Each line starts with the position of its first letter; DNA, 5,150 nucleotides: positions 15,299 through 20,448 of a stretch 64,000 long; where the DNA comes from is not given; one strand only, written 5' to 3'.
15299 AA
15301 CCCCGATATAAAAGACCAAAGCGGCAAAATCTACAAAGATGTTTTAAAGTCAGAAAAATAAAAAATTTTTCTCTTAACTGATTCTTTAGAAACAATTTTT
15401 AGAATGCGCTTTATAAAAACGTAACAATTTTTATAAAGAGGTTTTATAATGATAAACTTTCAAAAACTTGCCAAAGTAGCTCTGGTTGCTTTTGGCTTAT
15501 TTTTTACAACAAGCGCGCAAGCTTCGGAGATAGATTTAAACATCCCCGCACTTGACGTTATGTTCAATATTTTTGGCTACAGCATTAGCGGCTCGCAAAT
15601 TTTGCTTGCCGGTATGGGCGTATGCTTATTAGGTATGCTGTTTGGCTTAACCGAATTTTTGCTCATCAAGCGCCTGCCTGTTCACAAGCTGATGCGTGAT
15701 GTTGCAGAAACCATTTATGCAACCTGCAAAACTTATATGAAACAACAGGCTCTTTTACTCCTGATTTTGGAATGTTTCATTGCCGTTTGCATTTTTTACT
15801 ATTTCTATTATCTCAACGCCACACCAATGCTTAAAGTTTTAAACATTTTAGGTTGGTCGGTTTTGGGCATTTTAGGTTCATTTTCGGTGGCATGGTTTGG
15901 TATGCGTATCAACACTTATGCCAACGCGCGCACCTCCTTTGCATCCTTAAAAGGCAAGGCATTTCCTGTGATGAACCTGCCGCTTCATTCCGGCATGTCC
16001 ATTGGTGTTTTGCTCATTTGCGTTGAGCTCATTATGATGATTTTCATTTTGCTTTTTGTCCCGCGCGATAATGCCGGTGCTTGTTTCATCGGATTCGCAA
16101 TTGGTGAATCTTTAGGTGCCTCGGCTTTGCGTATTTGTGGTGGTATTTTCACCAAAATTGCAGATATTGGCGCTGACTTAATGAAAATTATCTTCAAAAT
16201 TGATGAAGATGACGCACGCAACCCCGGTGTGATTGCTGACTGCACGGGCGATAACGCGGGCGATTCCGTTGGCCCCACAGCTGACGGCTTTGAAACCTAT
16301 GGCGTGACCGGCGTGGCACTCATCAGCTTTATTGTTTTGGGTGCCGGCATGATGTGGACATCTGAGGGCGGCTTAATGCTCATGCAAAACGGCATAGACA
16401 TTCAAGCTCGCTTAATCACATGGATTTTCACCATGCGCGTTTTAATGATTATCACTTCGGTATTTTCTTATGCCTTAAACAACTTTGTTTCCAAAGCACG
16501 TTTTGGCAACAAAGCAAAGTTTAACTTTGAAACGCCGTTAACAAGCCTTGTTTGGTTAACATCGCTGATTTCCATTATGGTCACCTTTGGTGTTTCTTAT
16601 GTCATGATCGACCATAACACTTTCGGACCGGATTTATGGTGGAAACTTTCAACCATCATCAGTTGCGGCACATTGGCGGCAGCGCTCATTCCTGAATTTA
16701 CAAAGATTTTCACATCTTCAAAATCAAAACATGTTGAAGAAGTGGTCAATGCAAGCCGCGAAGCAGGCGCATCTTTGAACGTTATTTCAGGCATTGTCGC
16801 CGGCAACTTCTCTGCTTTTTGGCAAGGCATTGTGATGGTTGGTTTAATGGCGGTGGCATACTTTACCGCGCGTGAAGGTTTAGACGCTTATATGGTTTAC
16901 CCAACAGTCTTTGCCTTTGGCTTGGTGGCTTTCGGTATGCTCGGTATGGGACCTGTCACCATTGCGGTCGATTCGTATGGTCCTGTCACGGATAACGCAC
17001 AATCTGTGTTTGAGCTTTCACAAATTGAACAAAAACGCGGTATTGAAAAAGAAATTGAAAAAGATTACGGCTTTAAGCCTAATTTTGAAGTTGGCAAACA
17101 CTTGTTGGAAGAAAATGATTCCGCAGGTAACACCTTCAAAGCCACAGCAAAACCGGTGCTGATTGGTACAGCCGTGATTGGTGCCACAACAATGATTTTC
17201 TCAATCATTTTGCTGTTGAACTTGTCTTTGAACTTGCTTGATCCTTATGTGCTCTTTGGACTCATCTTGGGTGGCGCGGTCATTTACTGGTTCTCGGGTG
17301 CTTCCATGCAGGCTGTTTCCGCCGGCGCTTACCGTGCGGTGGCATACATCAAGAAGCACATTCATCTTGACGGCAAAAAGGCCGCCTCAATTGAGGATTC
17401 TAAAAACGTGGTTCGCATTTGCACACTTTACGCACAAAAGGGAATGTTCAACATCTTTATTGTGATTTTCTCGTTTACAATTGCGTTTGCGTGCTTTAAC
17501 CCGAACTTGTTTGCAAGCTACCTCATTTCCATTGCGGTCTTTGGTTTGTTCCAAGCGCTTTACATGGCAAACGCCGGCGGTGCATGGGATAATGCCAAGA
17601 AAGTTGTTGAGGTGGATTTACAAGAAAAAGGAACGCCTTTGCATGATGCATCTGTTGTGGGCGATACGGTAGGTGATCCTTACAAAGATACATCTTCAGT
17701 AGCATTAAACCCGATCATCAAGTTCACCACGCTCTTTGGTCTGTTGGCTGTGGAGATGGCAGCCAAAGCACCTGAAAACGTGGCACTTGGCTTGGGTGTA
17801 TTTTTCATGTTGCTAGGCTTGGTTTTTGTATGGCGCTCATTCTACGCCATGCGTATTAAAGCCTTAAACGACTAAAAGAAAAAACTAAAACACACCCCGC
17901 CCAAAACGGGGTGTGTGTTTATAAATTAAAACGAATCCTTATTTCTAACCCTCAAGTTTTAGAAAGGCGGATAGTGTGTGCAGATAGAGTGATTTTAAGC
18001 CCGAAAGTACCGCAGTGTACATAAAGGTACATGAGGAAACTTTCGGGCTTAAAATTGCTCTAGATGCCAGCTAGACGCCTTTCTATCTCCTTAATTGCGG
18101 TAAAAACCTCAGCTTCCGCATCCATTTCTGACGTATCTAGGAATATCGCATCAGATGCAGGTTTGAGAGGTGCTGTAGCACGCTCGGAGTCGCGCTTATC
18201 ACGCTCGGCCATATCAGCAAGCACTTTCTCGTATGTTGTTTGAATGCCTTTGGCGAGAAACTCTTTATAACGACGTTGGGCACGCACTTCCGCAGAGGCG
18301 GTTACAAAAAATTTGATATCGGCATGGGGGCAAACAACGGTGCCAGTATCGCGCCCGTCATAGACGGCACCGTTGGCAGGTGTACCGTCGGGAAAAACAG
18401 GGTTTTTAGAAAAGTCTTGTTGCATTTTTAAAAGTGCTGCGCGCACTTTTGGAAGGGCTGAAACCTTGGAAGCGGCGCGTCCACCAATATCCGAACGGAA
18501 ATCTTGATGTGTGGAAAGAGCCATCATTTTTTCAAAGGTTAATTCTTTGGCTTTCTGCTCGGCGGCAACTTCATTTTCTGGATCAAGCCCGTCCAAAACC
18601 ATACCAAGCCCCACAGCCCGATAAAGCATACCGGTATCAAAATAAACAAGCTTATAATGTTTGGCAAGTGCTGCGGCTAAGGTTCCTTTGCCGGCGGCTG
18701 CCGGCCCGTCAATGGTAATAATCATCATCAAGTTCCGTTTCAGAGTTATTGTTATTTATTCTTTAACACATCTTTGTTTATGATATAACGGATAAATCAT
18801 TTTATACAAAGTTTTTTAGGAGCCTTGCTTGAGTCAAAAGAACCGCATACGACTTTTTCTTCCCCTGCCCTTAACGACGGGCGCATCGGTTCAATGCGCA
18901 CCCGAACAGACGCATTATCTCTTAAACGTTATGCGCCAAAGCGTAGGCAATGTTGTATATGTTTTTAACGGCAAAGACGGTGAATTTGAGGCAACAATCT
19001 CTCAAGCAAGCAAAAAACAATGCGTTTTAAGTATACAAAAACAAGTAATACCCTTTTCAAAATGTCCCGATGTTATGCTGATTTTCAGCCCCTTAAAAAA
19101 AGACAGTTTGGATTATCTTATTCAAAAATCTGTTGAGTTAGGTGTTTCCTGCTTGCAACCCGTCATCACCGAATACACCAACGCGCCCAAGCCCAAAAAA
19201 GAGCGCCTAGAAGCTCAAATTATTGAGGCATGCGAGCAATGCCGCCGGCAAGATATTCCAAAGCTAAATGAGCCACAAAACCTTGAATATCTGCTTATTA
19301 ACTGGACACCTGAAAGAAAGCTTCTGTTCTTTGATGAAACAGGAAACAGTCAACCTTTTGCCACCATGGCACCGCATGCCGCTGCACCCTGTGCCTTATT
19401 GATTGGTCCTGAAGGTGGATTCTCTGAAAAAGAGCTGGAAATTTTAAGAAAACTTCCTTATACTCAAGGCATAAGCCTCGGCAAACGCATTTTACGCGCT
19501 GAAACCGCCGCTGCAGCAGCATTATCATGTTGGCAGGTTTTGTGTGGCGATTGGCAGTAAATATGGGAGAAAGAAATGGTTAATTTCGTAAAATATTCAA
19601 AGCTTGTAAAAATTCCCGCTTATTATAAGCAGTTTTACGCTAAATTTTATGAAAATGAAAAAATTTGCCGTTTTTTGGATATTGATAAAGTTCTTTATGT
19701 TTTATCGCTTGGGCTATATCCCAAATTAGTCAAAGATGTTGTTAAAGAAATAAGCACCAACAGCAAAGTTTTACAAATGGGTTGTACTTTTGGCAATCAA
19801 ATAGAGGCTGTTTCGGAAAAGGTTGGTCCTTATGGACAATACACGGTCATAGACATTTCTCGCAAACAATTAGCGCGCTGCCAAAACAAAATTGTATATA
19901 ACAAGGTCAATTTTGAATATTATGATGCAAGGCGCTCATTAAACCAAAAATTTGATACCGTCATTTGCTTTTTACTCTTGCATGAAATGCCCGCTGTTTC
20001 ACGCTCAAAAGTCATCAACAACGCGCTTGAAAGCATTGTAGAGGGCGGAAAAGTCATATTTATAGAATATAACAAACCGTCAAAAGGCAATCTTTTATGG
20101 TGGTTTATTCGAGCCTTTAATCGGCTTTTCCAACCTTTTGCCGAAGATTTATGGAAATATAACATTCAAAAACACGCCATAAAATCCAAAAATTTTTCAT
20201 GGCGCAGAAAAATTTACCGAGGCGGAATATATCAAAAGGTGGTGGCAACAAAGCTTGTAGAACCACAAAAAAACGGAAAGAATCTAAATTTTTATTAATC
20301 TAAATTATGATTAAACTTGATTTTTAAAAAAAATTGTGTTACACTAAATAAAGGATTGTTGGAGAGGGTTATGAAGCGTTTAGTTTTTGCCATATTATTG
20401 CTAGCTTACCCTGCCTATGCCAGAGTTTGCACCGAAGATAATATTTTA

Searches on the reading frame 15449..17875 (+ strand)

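Call 50: search_protein_families(library=pfam, proteins=[window:15449-17875:+], max_evalue=0.0001)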
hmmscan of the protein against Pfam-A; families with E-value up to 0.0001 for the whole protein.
window:15449-17875:+ (808 aa): 1 family
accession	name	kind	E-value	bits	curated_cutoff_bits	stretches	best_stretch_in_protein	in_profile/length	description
PF03030.21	H_PPase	-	1.9e-180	602.2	29.7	1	61-766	2-644/645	Inorganic H+ pyrophosphatase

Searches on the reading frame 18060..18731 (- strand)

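Call 50: search_protein_families(library=pfam, proteins=[window:18060-18731:-], max_evalue=0.0001)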
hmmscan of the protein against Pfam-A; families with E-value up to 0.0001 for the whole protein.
window:18060-18731:- (223 aa): 2 families
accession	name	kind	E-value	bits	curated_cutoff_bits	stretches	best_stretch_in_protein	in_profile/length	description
PF02224.24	Cytidylate_kin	-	1e-53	182.6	26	1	5-213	1-206/211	Cytidylate kinase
PF13189.12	Cytidylate_kin2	-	1.2e-08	35.7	28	1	4-182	1-151/176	Cytidylate kinase-like family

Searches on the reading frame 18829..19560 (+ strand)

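Call 50: search_protein_families(library=pfam, proteins=[window:18829-19560:+], max_evalue=0.0001)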
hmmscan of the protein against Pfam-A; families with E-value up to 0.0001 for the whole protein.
window:18829-19560:+ (243 aa): 2 families
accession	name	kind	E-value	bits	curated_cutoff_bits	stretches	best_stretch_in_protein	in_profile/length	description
PF04452.19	Methyltrans_RNA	-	2e-42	145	23.9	1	80-236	4-165/165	RNA methyltransferase domain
PF20260.4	PUA_4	-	1.3e-11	44.8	23.9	1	26-69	4-47/48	RNA methyltransferase PUA domain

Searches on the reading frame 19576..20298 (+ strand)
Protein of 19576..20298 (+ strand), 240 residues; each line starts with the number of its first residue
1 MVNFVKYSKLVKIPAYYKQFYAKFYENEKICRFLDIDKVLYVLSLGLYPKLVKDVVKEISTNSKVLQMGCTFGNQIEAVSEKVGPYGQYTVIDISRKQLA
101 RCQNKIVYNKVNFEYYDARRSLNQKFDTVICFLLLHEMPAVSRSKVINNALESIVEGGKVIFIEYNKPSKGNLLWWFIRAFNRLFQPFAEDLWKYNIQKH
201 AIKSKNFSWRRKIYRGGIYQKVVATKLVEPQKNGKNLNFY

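Call 50: search_protein_families(library=pfam, proteins=[window:19576-20298:+], max_evalue=0.0001)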
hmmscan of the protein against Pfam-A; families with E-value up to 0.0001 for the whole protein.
window:19576-20298:+ (240 aa): 6 families
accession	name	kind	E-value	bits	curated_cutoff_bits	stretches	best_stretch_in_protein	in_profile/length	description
PF13649.12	Methyltransf_25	-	1.1e-10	42.5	27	1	65-158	1-97/97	Methyltransferase domain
PF13847.12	Methyltransf_31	-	2.1e-09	37.7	27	1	60-166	2-113/145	Methyltransferase domain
PF08242.18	Methyltransf_12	-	1.1e-08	36.2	30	1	66-159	1-97/98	Methyltransferase domain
PF13489.12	Methyltransf_23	-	7.1e-08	32.8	27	1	50-189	11-146/164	Methyltransferase domain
PF08241.18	Methyltransf_11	-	1.5e-07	32.4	21.2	1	66-162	1-95/95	Methyltransferase domain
PF05401.17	NodS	-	2.1e-05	24.9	24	1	60-156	42-138/201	Nodulation protein S (NodS)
